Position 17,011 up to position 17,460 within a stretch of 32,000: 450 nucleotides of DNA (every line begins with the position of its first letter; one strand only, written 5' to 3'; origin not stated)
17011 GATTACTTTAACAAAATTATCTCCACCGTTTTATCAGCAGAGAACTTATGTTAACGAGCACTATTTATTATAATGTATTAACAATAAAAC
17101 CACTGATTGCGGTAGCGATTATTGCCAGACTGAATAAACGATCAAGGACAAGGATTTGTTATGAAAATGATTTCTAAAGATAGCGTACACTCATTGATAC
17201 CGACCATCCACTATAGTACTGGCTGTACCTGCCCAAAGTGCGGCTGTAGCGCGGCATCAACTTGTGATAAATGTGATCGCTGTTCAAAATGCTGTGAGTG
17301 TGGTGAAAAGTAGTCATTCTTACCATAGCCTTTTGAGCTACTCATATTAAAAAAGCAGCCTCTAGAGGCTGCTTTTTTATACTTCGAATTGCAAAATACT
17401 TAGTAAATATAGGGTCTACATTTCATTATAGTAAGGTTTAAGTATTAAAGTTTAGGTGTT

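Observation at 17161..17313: Hidden 50-codon cysteine-rich ORF: candidate metallothionein next to copper-handling genes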

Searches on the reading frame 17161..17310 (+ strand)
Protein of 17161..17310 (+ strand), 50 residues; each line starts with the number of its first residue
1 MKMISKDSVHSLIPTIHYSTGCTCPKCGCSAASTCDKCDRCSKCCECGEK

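Call 4: search_protein_families(library=pfam, proteins=[window:17161-17310:+], max_evalue=1)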
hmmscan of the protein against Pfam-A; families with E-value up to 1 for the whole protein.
seq(50 aa): 0 families

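Call 5: search_protein_families(library=ncbifam, proteins=[window:17161-17310:+], max_evalue=1)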
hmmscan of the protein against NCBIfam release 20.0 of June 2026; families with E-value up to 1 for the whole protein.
seq(50 aa): 0 families
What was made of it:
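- On RiPP precursor (SCIFF/ranthipeptide, lanthipeptide and similar): No NCBIfam precursor model matched (call 5).
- NCBIfam has no precursor-model hit (call 5).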

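Call 6: find_homologous_proteins(query=window:17161-17310:+, max_evalue=10)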
Query seq(50 aa) (50 aa): 1 proteins with E <= 10 among 1 candidates.
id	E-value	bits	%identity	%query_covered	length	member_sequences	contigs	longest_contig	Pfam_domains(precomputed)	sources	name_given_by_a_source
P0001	6.2e-25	103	98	100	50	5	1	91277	-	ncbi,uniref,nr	ncbi:hypothetical protein [Psychrobacter sp. LFX-11D]|uniref:hypothetical protein n=1 Tax=Psychrobac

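Call 11: search_protein_representatives(protein=window:17161-17310:+)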
Query: 50 residues. Proteins with E-value up to 0.001 (for the whole library): 6; up to 1e-10: 2; up to 1e-30: 0. The best 6 are listed.
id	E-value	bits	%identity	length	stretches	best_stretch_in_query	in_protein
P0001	2.0e-25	102.6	98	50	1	1-50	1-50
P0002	6.0e-12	60.5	66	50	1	1-50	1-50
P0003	4.3e-10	54.7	57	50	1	1-49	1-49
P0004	5.0e-08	48.3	41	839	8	3-20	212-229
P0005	7.0e-07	44.7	45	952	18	7-28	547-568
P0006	5.0e-06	42.1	53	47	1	4-47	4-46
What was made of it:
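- Closest known: MymT, the copper metallothionein of Mycobacterium tuberculosis. Different: No mycobacterial hit appeared among 1.84 billion representatives (call 11).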

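Call 28: find_encoding_contigs(protein=P0003, flank=6000, max_places=4)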
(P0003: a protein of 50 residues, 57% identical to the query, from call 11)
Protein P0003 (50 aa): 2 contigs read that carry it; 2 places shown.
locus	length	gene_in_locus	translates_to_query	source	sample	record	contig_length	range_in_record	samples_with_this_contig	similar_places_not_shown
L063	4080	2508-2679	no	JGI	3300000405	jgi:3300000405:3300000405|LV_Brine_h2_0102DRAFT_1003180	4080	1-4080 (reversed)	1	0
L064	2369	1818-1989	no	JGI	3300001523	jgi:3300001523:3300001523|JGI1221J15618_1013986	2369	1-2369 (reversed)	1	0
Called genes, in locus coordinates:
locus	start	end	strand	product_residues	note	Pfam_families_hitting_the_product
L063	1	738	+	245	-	?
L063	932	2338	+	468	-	PF01979:Amidohydro_1, PF07969:Amidohydro_3 (faint)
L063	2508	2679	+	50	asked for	-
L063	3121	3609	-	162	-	PF01863:YgjP-like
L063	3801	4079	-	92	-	?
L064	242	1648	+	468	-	PF01979:Amidohydro_1, PF07969:Amidohydro_3 (faint)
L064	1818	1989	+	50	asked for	-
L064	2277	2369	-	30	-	?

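Call 29: find_encoding_contigs(protein=P0006, flank=6000, max_places=4)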
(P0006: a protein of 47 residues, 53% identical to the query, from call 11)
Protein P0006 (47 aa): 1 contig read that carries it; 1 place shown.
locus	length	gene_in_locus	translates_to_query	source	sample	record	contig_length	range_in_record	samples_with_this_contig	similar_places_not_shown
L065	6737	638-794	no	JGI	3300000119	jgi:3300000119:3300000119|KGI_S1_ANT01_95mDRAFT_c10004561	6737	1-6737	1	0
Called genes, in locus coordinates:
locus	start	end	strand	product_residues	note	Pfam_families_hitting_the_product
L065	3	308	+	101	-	?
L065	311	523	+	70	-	-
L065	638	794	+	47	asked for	-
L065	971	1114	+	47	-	-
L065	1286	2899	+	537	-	PF00501:AMP-binding, PF13193:AMP-binding_C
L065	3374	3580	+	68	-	-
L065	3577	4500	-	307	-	-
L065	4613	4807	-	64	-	-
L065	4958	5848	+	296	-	PF23343:REP_ORF2-G2P (weak)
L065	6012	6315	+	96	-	-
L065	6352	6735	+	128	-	?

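Call 33: find_homologous_proteins(query=A2, max_evalue=1)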
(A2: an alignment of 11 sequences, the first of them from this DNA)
Query A2 (11 sequences) (50 aa, profile of the alignment): 3 proteins with E <= 1 among 13 candidates.
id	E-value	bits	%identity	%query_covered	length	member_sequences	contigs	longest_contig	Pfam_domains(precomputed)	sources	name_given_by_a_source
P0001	9.1e-24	101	98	100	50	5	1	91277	-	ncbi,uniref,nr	ncbi:hypothetical protein [Psychrobacter sp. LFX-11D]|uniref:hypothetical protein n=1 Tax=Psychrobac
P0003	1.9e-21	93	57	98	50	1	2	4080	-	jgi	-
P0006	3.7e-16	76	55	94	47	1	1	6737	-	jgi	-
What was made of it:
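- Tried and rejected: The word-indexed homologue search, run with the single sequence and with an 11-sequence profile, returned only 1 and 3 clusters (calls 6, 33).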

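Call 34: find_related_loci(query=A2, collection=metagenome_contigs, flank=6000)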
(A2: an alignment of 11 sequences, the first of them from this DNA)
Query A2 (50 aa) in metagenome_contigs; peptide patterns used: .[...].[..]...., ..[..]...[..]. (x = any residue, [..] = any of these).
138 stretches matched a pattern; 12 encode a relative of the query (tblastn E <= 1e-3); 12 distinct loci.
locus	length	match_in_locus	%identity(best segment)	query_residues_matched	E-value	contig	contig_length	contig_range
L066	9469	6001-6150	96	1-50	4e-28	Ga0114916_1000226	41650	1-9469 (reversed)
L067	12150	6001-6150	96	1-50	4e-28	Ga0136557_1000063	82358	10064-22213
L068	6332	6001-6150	88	1-50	4e-26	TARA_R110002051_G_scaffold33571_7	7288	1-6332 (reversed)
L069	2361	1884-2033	86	1-50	1e-25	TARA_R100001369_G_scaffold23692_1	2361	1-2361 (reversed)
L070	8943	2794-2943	78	1-50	3e-22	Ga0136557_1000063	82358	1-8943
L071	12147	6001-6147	57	1-49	4e-16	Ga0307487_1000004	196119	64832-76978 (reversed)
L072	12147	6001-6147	57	1-49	2e-15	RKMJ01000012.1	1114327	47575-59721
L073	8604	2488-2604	67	13-50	6e-12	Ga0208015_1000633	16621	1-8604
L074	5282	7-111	60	13-47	3e-10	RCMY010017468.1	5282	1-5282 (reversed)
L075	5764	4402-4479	50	13-44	2e-5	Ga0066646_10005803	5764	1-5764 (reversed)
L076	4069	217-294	50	13-44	7e-5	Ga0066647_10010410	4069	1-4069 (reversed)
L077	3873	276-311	75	19-30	9e-5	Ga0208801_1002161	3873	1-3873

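Call 35: search_solved_structures(query=A2, max_evalue=10, show_alignments=3)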
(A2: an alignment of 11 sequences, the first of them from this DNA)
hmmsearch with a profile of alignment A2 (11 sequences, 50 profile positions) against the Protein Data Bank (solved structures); distinct sequences matched with E-value up to 10: 0.
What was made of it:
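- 17161..17313 (+): 50-codon Cys-rich gene (10 Cys), candidate metallothionein. No family match (calls 4, 5, 11, 33, 35).
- On SmtA/BmtA (Pfam PF02069): No PDB hit at E <= 10 (call 35).
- Tried and rejected: A PDB profile search gave 0 hits at E <= 10 (call 35).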

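Call 42: search_protein_families(library=pfam, proteins=[L070:1250-1672:-, L070:1810-2700:+, L070:3231-3530:-, L070:3946-4359:-, L070:4433-5386:+, L073:1221-2354:+, L073:2757-3326:+, L073:3417-3782:+, L073:3900-4823:-, L073:4923-5648:-], max_evalue=0.001)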
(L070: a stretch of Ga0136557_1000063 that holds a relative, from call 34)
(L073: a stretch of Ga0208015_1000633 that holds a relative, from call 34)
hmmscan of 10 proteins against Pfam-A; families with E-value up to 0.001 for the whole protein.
L070:1250-1672:- (140 aa): 1 family
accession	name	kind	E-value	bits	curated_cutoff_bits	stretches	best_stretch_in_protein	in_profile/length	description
PF01042.26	Ribonuc_L-PSP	-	5.3e-23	81.8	27.3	1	29-139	8-121/121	Endoribonuclease L-PSP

L070:1810-2700:+ (296 aa): 2 families
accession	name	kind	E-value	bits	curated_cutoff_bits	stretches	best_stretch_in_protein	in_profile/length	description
PF03466.25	LysR_substrate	-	3.5e-28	98.9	28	1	86-288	2-206/209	LysR substrate binding domain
PF00126.33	HTH_1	-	5.7e-16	58.7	26.6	1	3-61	1-60/60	Bacterial regulatory helix-turn-helix protein, lysR family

L070:3231-3530:- (99 aa): 3 families
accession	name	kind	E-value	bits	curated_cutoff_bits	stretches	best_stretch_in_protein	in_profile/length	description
PF13616.12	Rotamase_3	-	2.3e-20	73.7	22.5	1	14-90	36-114/116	PPIC-type PPIASE domain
PF00639.27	Rotamase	-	8.4e-17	62.4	21.7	1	15-88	19-95/97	PPIC-type PPIASE domain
PF13145.12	Rotamase_2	-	0.00039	21.7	27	1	9-93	27-110/121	PPIC-type PPIASE domain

L070:3946-4359:- (137 aa): 1 family
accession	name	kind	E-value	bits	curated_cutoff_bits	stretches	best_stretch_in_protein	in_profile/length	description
PF02566.24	OsmC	-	1.2e-17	64.6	27.5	1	37-132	2-99/100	OsmC-like protein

L070:4433-5386:+ (317 aa): 3 families
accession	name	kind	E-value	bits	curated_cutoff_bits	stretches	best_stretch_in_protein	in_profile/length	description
PF06719.19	AraC_N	-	1.5e-37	128.9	24.2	1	56-204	2-149/150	AraC-type transcriptional regulator N-terminus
PF12833.13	HTH_18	-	9.1e-21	74.4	33.6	1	239-313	1-75/80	Helix-turn-helix domain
PF00165.29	HTH_AraC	-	2e-16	60.1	26.6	2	282-313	8-38/42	Bacterial regulatory helix-turn-helix proteins, AraC family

L073:1221-2354:+ (377 aa): 1 family
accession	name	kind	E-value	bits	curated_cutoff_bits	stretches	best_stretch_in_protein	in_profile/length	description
PF08238.18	Sel1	-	7.4e-37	124.9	30.7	4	74-106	4-36/36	Sel1 repeat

L073:2757-3326:+ (189 aa): 0 families

L073:3417-3782:+ (121 aa): 1 family
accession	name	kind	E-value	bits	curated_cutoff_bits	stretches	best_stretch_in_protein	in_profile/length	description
PF22480.1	DUF6984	-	7.7e-19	68.1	24.6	1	3-101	2-98/101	Domain of unknown function (DUF6984)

L073:3900-4823:- (307 aa): 3 families
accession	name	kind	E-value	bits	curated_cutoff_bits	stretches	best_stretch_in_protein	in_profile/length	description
PF00561.26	Abhydrolase_1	-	4.6e-12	46.6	25.8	1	43-145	3-102/245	alpha/beta hydrolase fold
PF12146.15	Hydrolase_4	-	5.3e-10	39.4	27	1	39-147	3-108/239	Serine aminopeptidase, S33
PF12697.13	Abhydrolase_6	-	3.9e-06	28.1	26.3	1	43-199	1-133/217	Alpha/beta hydrolase family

L073:4923-5648:- (241 aa): 8 families
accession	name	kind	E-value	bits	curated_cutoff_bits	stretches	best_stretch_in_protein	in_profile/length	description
PF03162.18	Y_phosphatase2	-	1.1e-08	35.3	27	1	81-200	8-126/165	Tyrosine phosphatase family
PF00782.25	DSPc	-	3.2e-08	33.9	33.5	1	105-197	18-106/133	Dual specificity phosphatase, catalytic domain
PF22785.1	Tc-R-P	-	3.7e-08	34.3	27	1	100-187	18-102/106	Polymorphic toxin system, DSP-PTPase phosphatase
PF13350.11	Y_phosphatase3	-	3.5e-07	30.9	22.2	1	118-184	89-148/240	Tyrosine phosphatase family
PF22784.1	PTP-SAK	-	5.6e-07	30.2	27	1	90-186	16-109/153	Swiss Army Knife protein, DSP-PTPase phosphatase domain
PF22741.1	PTP-NADK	-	1.8e-06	27.9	27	1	82-195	25-139/163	DSP-PTPase phosphatase fused to NAD+ Kinase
PF00102.32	Y_phosphatase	-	7.5e-06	26.2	20.9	1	144-190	145-195/234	Protein-tyrosine phosphatase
PF06602.19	Myotub-related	-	0.00052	19.5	25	1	156-188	224-256/352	Myotubularin-like phosphatase domain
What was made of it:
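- One paralog lies near an OsmC-like peroxiredoxin-family gene (call 42).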

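Call 52: predict_structure(alignment_id=A3)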
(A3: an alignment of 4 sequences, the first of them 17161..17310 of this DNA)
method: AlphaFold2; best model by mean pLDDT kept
length: 50 residues; sequences in the alignment: 4
mean_pLDDT: 59.4   pTM: 0.30
mean pLDDT of the five models: 59.4, 50.9, 50.2, 48.6, 47.4
residues with pLDDT >= 90: 0; 70-90: 11; 50-70: 24; < 50: 15
segments of 3 or more residues with pLDDT < 50: 6-18
pLDDT, mean of each block of 10 residues (from residue 1): 49 49 71 62 66
secondary structure, 60 per line:
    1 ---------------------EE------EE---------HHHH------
elements in order: H41-44
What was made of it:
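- On Metallothionein (functional superfamily): AF2 gives only a low-confidence model (call 52).
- On SmtA/BmtA (Pfam PF02069): The AF2 model has pLDDT 59 and is not interpretable (call 52).
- Closest known: Csp1/Csp3 copper storage proteins. Different: This is a 50-aa peptide with no predicted stable fold (call 52).
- The AF2 model has low confidence (pLDDT 59), as expected for an apo-metallothionein, although the alignment held only four sequences (call 52).
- Tried and rejected: The AF2 model had pLDDT 59, too low for a fold search, so none was run (call 52).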

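Call 53: search_dna_similar(query=window:17161-17310:+, collection=plasmids, mode=protein, max_evalue=0.01)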
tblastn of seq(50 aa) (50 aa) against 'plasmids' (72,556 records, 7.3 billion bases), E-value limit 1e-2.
Records with a match: 3; places in all: 4; records where one place covers at least 80% of the query: 3.
Best place of each record, by identity: 60-80% 1; <60% 2.
By first word of the organism name: Psychrobacter 3.
By predicted mobility (MOB-suite, as given by PLSDB): mobilizable 2; non-mobilizable 1.
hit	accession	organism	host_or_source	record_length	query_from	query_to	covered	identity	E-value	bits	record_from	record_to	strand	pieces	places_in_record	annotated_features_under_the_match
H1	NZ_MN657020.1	Psychrobacter sp.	-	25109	1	50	100%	62.0%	2e-13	68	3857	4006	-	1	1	none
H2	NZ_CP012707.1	Psychrobacter urativorans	cell culture,soil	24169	1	50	100%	58.0%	2e-12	66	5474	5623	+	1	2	none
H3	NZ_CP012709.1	Psychrobacter urativorans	cell culture,soil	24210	1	41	82%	46.3%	1e-4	43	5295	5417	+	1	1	none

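Call 55: get_annotated_region(hit=H1, flank=7000)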
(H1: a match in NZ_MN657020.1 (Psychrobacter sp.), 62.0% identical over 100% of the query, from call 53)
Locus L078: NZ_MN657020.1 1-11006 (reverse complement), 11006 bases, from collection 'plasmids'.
description: Psychrobacter sp. strain ANT_P11B plasmid pA11BP4, complete sequence
organism: Psychrobacter sp. (NCBI taxid 56811)
taxonomy: Bacteria; Pseudomonadota; Gammaproteobacteria; Moraxellales; Moraxellaceae; Psychrobacter; Psychrobacter sp.
host: -; source: -; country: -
typing (MOB-suite, as given by PLSDB): mobilizable; replicon rep_cluster_1096; relaxase MOBV
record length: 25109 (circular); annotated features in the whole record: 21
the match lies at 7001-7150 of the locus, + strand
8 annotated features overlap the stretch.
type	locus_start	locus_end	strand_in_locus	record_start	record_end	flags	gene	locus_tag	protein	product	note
CDS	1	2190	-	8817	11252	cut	-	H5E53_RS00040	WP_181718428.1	xanthine dehydrogenase family protein molybdopterin-binding subunit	-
CDS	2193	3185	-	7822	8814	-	-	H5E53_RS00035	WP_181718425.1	xanthine dehydrogenase family protein subunit M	-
CDS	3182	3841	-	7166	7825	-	-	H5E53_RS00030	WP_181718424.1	2Fe-2S iron-sulfur cluster-binding protein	-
CDS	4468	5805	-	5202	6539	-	-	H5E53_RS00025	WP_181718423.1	SidA/IucD/PvdA family monooxygenase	-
CDS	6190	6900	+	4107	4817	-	-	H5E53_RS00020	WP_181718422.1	hypothetical protein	-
CDS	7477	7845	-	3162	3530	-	-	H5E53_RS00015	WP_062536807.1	hypothetical protein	-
CDS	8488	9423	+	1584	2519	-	-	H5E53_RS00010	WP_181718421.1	AraC family transcriptional regulator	-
CDS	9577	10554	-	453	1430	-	repM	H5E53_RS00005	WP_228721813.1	replication initiation protein RepM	GO:0006270 - DNA replication initiation [Evidence IEA]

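Call 56: get_annotated_region(hit=H2, flank=7000)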
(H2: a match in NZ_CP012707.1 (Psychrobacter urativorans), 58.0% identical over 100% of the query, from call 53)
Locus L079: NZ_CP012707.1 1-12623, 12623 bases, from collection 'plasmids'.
description: Psychrobacter urativorans strain R310.10B plasmid 1, complete sequence
organism: Psychrobacter urativorans (NCBI taxid 45610)
taxonomy: Bacteria; Pseudomonadota; Gammaproteobacteria; Moraxellales; Moraxellaceae; Psychrobacter; Psychrobacter urativorans
host: -; source: cell culture,soil; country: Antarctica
typing (MOB-suite, as given by PLSDB): mobilizable; replicon rep_cluster_1129; relaxase MOBQ
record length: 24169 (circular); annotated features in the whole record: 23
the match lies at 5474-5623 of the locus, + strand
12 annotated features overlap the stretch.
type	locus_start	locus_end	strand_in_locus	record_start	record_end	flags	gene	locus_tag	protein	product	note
CDS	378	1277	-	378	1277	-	-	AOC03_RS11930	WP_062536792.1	hypothetical protein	-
CDS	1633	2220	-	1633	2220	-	-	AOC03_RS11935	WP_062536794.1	DUF2247 family protein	-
CDS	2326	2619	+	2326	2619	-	-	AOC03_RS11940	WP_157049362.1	hypothetical protein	-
CDS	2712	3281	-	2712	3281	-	-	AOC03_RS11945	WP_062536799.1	hypothetical protein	-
CDS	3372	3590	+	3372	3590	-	-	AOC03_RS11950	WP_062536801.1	DUF4926 domain-containing protein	-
CDS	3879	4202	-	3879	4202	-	-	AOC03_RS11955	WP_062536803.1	hypothetical protein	-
CDS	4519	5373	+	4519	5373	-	-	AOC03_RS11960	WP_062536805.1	hypothetical protein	-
CDS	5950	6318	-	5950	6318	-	-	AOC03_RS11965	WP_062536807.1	hypothetical protein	-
CDS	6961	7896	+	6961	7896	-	-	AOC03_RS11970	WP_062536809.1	AraC family transcriptional regulator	-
CDS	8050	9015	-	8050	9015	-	repM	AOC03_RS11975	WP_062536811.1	replication initiation protein RepM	GO:0006270 - DNA replication initiation [Evidence IEA]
CDS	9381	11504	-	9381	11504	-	-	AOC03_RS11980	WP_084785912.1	MobA/MobL family protein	-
CDS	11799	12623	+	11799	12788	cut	-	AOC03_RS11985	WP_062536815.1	DNA cytosine methyltransferase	-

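Call 57: get_annotated_region(hit=H3, flank=7000)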
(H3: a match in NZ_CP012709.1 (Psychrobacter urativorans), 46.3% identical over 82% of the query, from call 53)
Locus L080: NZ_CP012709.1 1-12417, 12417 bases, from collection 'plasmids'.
description: Psychrobacter urativorans strain R310.10B plasmid 3, complete sequence
organism: Psychrobacter urativorans (NCBI taxid 45610)
taxonomy: Bacteria; Pseudomonadota; Gammaproteobacteria; Moraxellales; Moraxellaceae; Psychrobacter; Psychrobacter urativorans
host: -; source: cell culture,soil; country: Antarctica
typing (MOB-suite, as given by PLSDB): non-mobilizable; replicon rep_cluster_1166
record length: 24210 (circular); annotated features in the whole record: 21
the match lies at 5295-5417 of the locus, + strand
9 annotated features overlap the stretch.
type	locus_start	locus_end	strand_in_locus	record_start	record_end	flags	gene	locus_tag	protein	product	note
CDS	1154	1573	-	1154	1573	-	-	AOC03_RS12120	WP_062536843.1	hypothetical protein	-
CDS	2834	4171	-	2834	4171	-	-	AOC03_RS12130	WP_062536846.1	SidA/IucD/PvdA family monooxygenase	-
CDS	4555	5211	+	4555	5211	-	-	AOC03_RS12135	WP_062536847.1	hypothetical protein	-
CDS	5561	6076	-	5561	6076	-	-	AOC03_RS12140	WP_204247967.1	plasmid replication DNA-binding protein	-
CDS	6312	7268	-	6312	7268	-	-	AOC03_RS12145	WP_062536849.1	hypothetical protein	-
CDS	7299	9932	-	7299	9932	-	-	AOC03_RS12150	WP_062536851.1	MobA/MobL family protein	-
CDS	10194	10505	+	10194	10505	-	-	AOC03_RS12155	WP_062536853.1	hypothetical protein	-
CDS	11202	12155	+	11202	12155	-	-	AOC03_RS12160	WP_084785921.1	replication initiation protein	GO:0006270 - DNA replication initiation [Evidence IEA]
CDS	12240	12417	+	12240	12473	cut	-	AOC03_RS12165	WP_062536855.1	type II toxin-antitoxin system RelB/DinJ family antitoxin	GO:0006355 - regulation of DNA-templated transcription [Evidence IEA]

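Call 59: search_protein_families(library=pfam, proteins=[L078:6190-6900:+, L078:7477-7845:-, L079:4519-5373:+, L080:4555-5211:+, L073:2757-3326:+, L065:3577-4500:-, L065:311-523:+], max_evalue=0.01)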
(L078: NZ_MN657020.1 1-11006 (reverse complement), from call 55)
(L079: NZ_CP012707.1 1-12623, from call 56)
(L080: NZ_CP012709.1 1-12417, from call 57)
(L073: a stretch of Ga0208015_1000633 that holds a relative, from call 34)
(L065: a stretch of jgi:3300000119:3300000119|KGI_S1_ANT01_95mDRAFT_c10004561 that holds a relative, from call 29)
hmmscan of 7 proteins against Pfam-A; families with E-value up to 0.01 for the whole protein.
L078:6190-6900:+ (236 aa): 1 family
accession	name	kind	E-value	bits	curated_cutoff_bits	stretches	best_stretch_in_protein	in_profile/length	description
PF02090.21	SPAM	-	0.0039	17.6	35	1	184-234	72-122/142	Salmonella surface presentation of antigen gene type M protein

L078:7477-7845:- (122 aa): 0 families

L079:4519-5373:+ (284 aa): 0 families

L080:4555-5211:+ (218 aa): 0 families

L073:2757-3326:+ (189 aa): 0 families

L065:3577-4500:- (307 aa): 0 families

L065:311-523:+ (70 aa): 1 family
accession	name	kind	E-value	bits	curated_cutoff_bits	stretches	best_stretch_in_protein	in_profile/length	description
PF17676.7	Peptidase_S66C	-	0.00028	21.9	23.7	1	2-37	85-120/120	LD-carboxypeptidase C-terminal domain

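Call 61: list_cluster_members(proteins=[window:17161-17310:+, P0001, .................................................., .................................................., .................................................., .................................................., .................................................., P0002, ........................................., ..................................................])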
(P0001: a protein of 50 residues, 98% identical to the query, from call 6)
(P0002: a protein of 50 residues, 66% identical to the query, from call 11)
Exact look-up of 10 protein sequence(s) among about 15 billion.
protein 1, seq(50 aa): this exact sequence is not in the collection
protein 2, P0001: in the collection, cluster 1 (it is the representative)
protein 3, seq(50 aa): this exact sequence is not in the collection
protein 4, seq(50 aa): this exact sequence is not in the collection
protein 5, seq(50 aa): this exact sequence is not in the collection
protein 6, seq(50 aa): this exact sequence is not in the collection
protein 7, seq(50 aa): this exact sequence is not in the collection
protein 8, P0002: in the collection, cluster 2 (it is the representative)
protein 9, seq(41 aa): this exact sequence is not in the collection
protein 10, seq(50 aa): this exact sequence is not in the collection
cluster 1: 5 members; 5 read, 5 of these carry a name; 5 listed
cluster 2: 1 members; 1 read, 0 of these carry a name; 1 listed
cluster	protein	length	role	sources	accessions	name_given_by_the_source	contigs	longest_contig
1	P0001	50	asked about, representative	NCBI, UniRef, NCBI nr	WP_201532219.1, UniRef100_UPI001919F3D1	hypothetical protein [Psychrobacter sp. LFX-11D] | hypothetical protein n=1 Tax=Psychrobacter sp. LFX-11D TaxID=458201 RepID=UPI001919F3D1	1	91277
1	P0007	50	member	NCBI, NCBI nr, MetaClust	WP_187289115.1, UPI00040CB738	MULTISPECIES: hypothetical protein [unclassified Psychrobacter] | status=active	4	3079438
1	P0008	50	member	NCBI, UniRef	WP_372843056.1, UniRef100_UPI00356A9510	hypothetical protein [Psychrobacter sp.] | hypothetical protein n=1 Tax=Psychrobacter sp. TaxID=56811 RepID=UPI00356A9510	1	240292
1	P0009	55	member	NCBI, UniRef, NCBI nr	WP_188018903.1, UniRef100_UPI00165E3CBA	hypothetical protein [Psychrobacter sp. ANT_H56B] | hypothetical protein n=2 Tax=Moraxellaceae TaxID=468 RepID=UPI00165E3CBA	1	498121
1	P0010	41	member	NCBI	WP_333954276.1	hypothetical protein [Psychrobacter sp. S4(2024)]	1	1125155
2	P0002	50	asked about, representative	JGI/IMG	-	-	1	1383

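Call 81: find_related_loci(query=A2, collection=viral_contigs, flank=5000)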
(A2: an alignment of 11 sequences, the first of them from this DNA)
Query A2 (50 aa) in viral_contigs; peptide patterns used: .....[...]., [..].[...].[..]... (x = any residue, [..] = any of these).
218 stretches matched a pattern; 1 encode a relative of the query (tblastn E <= 1e-3); 1 distinct loci.
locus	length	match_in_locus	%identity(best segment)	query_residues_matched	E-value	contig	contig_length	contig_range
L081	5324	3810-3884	48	4-28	3e-6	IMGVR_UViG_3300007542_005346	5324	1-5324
